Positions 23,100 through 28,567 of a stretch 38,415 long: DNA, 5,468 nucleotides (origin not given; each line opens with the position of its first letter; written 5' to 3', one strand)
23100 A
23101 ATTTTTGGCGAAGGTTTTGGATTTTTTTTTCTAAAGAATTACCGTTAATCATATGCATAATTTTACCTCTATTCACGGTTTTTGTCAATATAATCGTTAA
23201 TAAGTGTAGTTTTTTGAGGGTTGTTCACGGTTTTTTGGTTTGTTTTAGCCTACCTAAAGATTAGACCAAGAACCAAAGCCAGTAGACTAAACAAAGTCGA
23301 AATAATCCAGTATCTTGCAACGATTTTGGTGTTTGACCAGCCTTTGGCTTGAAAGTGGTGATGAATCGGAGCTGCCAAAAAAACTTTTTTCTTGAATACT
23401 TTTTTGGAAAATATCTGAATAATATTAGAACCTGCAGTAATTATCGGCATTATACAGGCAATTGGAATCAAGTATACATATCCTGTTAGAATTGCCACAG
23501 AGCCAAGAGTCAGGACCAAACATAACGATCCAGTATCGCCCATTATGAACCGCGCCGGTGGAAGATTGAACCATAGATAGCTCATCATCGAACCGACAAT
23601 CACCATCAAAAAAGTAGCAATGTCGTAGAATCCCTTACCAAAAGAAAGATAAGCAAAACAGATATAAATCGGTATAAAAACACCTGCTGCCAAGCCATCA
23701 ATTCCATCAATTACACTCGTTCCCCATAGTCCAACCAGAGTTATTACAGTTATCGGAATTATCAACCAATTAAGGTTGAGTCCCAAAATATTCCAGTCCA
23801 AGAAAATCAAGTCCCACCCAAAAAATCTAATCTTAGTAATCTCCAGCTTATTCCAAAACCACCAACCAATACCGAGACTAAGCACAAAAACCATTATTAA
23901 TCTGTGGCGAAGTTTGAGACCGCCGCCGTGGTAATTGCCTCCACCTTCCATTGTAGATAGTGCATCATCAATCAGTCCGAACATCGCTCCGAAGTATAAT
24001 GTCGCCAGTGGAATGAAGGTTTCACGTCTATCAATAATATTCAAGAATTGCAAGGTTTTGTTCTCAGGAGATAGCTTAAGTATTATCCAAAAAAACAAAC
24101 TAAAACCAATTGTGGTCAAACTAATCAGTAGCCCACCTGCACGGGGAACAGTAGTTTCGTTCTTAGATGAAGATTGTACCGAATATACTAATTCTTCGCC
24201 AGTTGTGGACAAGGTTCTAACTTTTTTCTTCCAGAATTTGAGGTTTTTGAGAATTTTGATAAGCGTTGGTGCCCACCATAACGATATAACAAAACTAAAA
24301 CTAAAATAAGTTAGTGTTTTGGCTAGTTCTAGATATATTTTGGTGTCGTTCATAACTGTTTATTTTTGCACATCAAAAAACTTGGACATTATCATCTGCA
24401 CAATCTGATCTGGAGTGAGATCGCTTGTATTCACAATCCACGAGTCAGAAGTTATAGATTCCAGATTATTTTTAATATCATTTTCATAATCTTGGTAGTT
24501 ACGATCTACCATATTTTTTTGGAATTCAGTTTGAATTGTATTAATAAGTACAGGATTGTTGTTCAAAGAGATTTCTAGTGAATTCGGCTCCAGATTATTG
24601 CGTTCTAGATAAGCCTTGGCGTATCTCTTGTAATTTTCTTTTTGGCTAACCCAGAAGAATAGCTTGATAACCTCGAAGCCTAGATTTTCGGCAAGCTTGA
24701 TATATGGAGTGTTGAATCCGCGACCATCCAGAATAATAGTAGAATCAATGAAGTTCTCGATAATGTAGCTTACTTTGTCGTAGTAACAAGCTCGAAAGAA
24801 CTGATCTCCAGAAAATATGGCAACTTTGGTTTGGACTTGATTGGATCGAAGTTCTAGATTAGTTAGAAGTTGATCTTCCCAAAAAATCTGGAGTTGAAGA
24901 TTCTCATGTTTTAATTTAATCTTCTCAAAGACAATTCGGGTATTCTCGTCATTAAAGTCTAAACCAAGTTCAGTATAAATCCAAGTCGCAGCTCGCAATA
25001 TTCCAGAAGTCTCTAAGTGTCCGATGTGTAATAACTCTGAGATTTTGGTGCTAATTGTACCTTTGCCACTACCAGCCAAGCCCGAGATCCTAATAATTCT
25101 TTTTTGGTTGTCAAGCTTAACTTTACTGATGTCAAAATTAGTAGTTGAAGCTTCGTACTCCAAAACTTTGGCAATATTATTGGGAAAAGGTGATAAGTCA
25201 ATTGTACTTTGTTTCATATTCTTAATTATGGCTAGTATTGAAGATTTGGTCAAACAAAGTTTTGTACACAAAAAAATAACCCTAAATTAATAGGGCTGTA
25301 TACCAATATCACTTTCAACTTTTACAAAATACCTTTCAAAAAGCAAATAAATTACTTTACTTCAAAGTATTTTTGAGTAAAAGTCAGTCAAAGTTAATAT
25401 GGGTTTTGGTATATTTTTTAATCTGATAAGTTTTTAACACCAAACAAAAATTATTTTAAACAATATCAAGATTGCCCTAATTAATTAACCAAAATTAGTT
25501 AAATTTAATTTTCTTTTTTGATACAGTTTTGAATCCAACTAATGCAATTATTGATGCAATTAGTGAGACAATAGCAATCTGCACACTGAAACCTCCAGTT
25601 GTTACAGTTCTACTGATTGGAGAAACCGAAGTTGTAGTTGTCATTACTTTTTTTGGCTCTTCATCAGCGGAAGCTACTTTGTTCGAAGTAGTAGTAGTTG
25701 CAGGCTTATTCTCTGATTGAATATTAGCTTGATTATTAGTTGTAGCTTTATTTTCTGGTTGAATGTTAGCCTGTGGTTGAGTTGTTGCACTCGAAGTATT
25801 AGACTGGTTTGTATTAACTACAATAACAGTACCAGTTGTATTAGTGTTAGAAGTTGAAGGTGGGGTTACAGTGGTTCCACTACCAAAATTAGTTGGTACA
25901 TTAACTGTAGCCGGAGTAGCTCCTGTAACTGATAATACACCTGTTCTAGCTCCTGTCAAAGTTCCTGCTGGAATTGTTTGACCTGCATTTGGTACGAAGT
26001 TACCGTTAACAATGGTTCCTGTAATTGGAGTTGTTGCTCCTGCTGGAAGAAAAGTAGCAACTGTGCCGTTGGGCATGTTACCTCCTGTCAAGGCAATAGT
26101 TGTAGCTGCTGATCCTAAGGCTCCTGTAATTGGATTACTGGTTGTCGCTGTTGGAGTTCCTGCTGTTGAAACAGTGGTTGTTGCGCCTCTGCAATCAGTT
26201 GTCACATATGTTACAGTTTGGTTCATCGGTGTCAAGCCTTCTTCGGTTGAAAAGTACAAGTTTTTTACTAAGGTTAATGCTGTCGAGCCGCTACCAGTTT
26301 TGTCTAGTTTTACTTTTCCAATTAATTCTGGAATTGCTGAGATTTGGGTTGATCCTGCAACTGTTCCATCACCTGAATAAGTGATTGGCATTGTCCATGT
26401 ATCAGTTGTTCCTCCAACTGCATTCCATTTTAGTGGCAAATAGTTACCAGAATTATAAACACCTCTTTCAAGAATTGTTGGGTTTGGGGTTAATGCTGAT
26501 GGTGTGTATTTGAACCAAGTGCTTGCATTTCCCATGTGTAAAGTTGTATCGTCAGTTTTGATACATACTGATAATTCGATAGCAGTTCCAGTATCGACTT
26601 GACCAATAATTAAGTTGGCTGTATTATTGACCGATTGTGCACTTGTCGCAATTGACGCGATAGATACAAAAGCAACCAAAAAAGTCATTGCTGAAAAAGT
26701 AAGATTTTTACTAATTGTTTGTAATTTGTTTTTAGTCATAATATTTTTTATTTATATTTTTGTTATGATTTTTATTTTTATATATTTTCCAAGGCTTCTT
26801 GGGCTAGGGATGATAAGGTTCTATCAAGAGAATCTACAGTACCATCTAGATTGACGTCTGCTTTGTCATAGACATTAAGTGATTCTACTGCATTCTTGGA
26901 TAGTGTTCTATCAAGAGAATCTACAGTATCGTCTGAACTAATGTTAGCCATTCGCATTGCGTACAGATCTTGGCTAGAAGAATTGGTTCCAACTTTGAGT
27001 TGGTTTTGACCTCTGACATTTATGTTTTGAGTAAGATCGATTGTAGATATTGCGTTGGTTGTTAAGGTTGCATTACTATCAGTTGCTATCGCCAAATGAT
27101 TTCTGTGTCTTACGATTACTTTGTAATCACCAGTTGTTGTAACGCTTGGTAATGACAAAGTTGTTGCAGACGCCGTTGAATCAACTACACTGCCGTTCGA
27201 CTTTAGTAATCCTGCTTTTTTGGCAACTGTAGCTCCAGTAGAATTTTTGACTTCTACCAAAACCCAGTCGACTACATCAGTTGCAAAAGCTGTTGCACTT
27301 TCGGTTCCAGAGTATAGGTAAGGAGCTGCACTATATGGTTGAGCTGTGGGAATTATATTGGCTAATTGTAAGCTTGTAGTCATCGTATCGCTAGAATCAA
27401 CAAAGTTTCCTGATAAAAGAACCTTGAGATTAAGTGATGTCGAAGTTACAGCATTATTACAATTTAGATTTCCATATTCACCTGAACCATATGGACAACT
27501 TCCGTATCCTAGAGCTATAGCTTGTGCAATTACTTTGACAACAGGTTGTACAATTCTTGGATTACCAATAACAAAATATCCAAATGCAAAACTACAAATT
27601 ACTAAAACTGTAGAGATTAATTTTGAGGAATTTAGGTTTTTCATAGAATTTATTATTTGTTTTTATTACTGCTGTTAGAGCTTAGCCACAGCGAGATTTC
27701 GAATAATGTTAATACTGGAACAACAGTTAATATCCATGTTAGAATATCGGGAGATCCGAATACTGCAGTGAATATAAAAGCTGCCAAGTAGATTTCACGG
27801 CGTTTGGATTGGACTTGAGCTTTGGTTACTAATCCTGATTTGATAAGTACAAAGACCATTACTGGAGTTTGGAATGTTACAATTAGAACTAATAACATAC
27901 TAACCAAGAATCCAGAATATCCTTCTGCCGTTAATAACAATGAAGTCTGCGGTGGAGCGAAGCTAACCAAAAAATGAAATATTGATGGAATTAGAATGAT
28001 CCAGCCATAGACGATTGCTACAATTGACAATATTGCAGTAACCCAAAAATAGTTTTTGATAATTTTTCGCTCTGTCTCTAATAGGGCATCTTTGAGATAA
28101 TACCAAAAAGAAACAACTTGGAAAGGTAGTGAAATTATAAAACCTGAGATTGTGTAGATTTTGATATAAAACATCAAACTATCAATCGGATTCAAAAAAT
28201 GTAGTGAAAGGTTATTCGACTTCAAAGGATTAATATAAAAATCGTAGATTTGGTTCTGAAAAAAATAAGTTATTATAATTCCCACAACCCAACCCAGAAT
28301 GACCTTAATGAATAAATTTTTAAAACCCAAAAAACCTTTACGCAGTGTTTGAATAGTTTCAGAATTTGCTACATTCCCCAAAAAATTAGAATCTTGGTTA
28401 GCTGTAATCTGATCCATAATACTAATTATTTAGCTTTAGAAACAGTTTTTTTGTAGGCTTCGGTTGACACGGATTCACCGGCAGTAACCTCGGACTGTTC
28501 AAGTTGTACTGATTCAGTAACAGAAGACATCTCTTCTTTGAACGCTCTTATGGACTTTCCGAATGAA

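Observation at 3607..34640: The R1 repeat (21 copies) is a hairpin maintained by compensatory changes around an invariant tandem G-A/G-A step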

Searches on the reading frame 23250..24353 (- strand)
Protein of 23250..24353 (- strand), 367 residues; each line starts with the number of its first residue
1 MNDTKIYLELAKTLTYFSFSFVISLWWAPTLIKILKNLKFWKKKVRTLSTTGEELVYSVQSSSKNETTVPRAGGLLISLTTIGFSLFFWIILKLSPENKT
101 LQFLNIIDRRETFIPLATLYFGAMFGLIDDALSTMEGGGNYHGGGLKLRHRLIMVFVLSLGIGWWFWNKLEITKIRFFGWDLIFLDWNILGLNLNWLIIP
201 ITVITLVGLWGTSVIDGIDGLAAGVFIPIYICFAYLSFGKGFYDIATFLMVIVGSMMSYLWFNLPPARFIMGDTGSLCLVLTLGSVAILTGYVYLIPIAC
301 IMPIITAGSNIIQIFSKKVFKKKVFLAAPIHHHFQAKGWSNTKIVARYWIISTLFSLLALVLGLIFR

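Call 9: search_protein_families(library=pfam, proteins=[window:23250-24353:-])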
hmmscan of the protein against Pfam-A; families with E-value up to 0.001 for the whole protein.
window:23250-24353:- (367 aa): 1 family
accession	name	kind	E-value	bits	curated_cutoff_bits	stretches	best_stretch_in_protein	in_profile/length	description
PF00953.26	Glycos_transf_4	-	2e-17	64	27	1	116-289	5-158/160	Glycosyl transferase family 4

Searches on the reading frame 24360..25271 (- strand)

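Call 9: search_protein_families(library=pfam, proteins=[window:24360-25271:-])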
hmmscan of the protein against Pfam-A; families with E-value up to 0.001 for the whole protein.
window:24360-25271:- (303 aa): 3 families
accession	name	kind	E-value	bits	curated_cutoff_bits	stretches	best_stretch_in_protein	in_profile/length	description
PF02224.24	Cytidylate_kin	-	1.3e-14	54.9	26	1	60-297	1-208/211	Cytidylate kinase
PF00406.28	ADK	-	2.1e-05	25.2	26.8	1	63-107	2-46/151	Adenylate kinase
PF13207.12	AAA_17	-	6.4e-05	23.7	27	1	64-95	2-33/136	AAA domain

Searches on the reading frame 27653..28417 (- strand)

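Call 76: search_protein_families(library=pfam, proteins=[window:27653-28417:-], max_evalue=0.01)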
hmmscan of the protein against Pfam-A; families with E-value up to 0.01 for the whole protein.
window:27653-28417:- (254 aa): 1 family
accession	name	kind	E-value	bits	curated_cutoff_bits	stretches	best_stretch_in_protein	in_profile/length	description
PF00902.23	TatC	-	2.1e-39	135.9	25.1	1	35-234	9-208/208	Sec-independent protein translocase protein (TatC)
